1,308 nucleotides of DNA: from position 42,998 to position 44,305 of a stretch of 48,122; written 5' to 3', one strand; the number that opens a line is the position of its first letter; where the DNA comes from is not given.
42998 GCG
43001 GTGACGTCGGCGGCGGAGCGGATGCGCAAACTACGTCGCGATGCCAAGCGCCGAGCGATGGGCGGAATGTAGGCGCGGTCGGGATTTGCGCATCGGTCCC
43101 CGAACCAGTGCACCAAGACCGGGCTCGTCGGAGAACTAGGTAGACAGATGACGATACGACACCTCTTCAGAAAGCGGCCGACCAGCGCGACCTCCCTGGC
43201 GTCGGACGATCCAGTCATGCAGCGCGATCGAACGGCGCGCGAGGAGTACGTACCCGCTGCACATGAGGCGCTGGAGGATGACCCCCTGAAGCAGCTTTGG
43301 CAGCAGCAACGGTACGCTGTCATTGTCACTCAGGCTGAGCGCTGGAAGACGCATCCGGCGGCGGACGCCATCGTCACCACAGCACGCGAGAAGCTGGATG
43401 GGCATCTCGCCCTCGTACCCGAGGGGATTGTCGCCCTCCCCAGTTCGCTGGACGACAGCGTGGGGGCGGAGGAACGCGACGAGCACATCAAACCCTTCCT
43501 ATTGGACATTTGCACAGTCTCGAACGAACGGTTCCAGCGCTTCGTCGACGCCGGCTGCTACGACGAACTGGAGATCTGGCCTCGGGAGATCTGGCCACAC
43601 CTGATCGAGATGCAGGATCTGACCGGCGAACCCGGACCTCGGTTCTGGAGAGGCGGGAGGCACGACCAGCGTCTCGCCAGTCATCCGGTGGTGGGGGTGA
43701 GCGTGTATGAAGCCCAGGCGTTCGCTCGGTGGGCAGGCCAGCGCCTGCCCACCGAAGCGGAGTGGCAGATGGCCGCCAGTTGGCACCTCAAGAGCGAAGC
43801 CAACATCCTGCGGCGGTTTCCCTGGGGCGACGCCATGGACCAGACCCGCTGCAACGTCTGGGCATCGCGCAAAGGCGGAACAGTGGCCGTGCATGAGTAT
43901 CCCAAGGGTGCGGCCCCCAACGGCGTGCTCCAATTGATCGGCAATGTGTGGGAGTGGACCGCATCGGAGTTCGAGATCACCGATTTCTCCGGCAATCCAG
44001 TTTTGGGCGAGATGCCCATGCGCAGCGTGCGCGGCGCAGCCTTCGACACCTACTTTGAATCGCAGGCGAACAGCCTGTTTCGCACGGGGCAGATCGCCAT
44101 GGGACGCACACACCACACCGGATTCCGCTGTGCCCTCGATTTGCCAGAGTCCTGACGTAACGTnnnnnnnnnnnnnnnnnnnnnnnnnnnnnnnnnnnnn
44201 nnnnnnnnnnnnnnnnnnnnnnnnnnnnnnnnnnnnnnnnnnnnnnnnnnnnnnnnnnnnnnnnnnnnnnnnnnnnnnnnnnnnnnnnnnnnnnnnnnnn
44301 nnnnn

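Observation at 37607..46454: Candidate uncharacterised GTPase-centred module: Zn-ribbon GTPase + Cys-less FGE-fold sensor + GAP1-like protein, with two divergent coiled-coil proteins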

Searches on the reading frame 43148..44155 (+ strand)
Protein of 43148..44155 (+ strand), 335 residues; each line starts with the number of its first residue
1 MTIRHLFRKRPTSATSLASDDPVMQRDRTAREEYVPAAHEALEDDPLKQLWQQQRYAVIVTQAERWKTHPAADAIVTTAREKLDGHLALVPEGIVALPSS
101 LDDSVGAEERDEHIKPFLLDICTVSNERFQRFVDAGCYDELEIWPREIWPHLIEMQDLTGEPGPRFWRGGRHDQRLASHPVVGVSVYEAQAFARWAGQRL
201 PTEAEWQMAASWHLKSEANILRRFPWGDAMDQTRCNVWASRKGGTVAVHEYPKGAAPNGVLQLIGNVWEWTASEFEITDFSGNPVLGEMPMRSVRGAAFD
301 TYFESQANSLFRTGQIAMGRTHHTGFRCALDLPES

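Call 3: search_protein_families(library=pfam, proteins=[window:43148-44155:+], max_evalue=0.1)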
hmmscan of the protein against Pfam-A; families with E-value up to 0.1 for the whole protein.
window:43148-44155:+ (335 aa): 1 family
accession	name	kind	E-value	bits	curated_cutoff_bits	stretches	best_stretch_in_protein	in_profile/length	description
PF03781.23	FGE-sulfatase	-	4.7e-38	131.7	23.3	1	109-329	29-254/255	Sulfatase-modifying factor enzyme 1-like domain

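Call 4: search_protein_families(library=padloc, proteins=[window:43148-44155:+], max_evalue=0.1)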
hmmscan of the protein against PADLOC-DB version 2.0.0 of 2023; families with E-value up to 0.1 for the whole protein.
window:43148-44155:+ (335 aa): 0 families

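Call 5: search_protein_families(library=ncbifam, proteins=[window:43148-44155:+], max_evalue=0.1)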
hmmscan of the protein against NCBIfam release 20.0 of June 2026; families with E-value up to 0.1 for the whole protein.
window:43148-44155:+ (335 aa): 6 families
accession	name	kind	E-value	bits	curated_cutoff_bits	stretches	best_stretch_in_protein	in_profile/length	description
TIGR03440.2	egtB_TIGR03440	equivalog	5.3e-31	108.1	360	1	87-283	173-361/413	ergothioneine biosynthesis protein EgtB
NF041186.1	SenA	equivalog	3.2e-27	95.9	420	1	111-328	198-380/382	selenoneine synthase SenA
TIGR04344.1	ovoA_Nterm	equivalog_domain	1.2e-14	54.1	400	1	109-276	217-385/444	5-histidylcysteine sulfoxide synthase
TIGR03525.2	GldK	equivalog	1.2e-09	38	350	1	177-276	218-339/408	T9SS ring complex lipoprotein PorK/GldK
TIGR02171.1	Fb_sc_TIGR02171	subfamily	0.00031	18.9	544.35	1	196-299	157-248/912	TIGR02171 family lipoprotein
NF051459.1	pyoverdine_PvdO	equivalog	0.014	14.5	500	1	159-289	98-232/280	dihydropyoverdine dehydrogenase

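Call 28: search_solved_structures(query=window:43148-44155:+, show_alignments=2)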
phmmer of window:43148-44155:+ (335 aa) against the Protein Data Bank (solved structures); distinct sequences matched with E-value up to 0.001: 30.
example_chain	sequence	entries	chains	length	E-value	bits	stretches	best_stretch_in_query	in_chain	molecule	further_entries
8u41_A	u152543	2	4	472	6.7e-22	81.4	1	116-279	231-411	Selenoxide synthase OvsA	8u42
4x8b_A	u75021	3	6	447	1e-21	80.8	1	80-275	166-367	Sulfoxide synthase EgtB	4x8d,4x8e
8ux5_A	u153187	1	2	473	1.1e-21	80.7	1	116-277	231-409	Selenoxide synthase OvsA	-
1y4j_A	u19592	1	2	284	6.3e-19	71.6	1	174-332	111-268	Sulfatase modifying factor 2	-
5nxl_A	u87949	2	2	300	3e-18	69.4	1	84-331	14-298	Non-specific serine/threonine protein kinase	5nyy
6muj_A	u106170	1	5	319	3.7e-17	65.8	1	113-331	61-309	Formylglycine-generating enzyme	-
6s07_A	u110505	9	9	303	4e-17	65.7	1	109-331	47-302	Formylglycine-generating enzyme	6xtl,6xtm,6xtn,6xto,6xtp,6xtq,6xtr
2q17_A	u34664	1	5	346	4.7e-17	65.5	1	113-331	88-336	formylglycine generating enzyme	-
8aru_A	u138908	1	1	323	3.7e-13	52.6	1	177-277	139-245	Formylglycine-generating enzyme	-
31dc_A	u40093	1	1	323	5.3e-13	52.1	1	177-277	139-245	Formylglycine-generating enzyme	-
1y1e_X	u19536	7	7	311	5.6e-13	52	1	177-277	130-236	C-alpha-formyglycine-generating enzyme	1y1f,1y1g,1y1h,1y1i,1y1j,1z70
5ssy_A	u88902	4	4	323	5.7e-13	52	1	177-277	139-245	Formylglycine-generating enzyme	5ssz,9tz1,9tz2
5ssx_A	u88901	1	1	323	5.9e-13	52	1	177-277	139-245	Formylglycine-generating enzyme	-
2afy_X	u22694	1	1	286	7.7e-13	51.6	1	177-277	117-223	Sulfatase modifying factor 1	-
2aft_X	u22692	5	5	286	8.3e-13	51.5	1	177-277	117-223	Sulfatase modifying factor 1 | Sulfatase-modifying factor 1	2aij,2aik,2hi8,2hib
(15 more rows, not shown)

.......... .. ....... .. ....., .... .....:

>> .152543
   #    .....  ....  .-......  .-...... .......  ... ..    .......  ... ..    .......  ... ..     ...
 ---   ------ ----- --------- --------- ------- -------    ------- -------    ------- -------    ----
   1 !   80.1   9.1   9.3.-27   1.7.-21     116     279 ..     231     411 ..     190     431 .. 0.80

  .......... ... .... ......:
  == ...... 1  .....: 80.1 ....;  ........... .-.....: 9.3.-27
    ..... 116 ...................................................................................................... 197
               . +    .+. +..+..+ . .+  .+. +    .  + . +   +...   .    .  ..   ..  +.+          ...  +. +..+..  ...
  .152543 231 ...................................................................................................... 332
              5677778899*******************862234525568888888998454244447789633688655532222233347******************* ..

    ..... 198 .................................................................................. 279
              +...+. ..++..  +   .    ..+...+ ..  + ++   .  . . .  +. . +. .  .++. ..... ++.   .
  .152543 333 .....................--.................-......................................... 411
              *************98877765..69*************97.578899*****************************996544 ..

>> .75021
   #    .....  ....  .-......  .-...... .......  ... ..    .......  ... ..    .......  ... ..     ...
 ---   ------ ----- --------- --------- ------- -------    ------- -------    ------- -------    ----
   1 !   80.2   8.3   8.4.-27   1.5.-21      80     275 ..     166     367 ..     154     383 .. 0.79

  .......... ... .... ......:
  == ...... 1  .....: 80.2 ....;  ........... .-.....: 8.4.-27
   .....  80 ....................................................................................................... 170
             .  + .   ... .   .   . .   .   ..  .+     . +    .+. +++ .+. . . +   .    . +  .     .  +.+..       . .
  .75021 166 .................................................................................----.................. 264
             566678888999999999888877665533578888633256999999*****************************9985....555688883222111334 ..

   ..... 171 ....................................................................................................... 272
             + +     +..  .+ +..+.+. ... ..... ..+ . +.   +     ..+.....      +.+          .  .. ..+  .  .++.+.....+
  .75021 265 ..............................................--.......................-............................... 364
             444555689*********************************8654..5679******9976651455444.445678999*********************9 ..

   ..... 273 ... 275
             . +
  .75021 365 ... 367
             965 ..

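Call 32: search_solved_structures(query=window:43148-44155:+, show_alignments=5, max_evalue=1e-17)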
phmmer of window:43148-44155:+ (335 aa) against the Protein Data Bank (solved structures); distinct sequences matched with E-value up to 1e-17: 5.
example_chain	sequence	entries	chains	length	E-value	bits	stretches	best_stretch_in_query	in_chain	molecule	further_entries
8u41_A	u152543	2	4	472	6.7e-22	81.4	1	116-279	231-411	Selenoxide synthase OvsA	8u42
4x8b_A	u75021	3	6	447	1e-21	80.8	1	80-275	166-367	Sulfoxide synthase EgtB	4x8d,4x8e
8ux5_A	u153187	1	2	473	1.1e-21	80.7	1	116-277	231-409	Selenoxide synthase OvsA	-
1y4j_A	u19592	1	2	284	6.3e-19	71.6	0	174-332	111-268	Sulfatase modifying factor 2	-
5nxl_A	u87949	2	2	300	3e-18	69.4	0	84-331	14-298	Non-specific serine/threonine protein kinase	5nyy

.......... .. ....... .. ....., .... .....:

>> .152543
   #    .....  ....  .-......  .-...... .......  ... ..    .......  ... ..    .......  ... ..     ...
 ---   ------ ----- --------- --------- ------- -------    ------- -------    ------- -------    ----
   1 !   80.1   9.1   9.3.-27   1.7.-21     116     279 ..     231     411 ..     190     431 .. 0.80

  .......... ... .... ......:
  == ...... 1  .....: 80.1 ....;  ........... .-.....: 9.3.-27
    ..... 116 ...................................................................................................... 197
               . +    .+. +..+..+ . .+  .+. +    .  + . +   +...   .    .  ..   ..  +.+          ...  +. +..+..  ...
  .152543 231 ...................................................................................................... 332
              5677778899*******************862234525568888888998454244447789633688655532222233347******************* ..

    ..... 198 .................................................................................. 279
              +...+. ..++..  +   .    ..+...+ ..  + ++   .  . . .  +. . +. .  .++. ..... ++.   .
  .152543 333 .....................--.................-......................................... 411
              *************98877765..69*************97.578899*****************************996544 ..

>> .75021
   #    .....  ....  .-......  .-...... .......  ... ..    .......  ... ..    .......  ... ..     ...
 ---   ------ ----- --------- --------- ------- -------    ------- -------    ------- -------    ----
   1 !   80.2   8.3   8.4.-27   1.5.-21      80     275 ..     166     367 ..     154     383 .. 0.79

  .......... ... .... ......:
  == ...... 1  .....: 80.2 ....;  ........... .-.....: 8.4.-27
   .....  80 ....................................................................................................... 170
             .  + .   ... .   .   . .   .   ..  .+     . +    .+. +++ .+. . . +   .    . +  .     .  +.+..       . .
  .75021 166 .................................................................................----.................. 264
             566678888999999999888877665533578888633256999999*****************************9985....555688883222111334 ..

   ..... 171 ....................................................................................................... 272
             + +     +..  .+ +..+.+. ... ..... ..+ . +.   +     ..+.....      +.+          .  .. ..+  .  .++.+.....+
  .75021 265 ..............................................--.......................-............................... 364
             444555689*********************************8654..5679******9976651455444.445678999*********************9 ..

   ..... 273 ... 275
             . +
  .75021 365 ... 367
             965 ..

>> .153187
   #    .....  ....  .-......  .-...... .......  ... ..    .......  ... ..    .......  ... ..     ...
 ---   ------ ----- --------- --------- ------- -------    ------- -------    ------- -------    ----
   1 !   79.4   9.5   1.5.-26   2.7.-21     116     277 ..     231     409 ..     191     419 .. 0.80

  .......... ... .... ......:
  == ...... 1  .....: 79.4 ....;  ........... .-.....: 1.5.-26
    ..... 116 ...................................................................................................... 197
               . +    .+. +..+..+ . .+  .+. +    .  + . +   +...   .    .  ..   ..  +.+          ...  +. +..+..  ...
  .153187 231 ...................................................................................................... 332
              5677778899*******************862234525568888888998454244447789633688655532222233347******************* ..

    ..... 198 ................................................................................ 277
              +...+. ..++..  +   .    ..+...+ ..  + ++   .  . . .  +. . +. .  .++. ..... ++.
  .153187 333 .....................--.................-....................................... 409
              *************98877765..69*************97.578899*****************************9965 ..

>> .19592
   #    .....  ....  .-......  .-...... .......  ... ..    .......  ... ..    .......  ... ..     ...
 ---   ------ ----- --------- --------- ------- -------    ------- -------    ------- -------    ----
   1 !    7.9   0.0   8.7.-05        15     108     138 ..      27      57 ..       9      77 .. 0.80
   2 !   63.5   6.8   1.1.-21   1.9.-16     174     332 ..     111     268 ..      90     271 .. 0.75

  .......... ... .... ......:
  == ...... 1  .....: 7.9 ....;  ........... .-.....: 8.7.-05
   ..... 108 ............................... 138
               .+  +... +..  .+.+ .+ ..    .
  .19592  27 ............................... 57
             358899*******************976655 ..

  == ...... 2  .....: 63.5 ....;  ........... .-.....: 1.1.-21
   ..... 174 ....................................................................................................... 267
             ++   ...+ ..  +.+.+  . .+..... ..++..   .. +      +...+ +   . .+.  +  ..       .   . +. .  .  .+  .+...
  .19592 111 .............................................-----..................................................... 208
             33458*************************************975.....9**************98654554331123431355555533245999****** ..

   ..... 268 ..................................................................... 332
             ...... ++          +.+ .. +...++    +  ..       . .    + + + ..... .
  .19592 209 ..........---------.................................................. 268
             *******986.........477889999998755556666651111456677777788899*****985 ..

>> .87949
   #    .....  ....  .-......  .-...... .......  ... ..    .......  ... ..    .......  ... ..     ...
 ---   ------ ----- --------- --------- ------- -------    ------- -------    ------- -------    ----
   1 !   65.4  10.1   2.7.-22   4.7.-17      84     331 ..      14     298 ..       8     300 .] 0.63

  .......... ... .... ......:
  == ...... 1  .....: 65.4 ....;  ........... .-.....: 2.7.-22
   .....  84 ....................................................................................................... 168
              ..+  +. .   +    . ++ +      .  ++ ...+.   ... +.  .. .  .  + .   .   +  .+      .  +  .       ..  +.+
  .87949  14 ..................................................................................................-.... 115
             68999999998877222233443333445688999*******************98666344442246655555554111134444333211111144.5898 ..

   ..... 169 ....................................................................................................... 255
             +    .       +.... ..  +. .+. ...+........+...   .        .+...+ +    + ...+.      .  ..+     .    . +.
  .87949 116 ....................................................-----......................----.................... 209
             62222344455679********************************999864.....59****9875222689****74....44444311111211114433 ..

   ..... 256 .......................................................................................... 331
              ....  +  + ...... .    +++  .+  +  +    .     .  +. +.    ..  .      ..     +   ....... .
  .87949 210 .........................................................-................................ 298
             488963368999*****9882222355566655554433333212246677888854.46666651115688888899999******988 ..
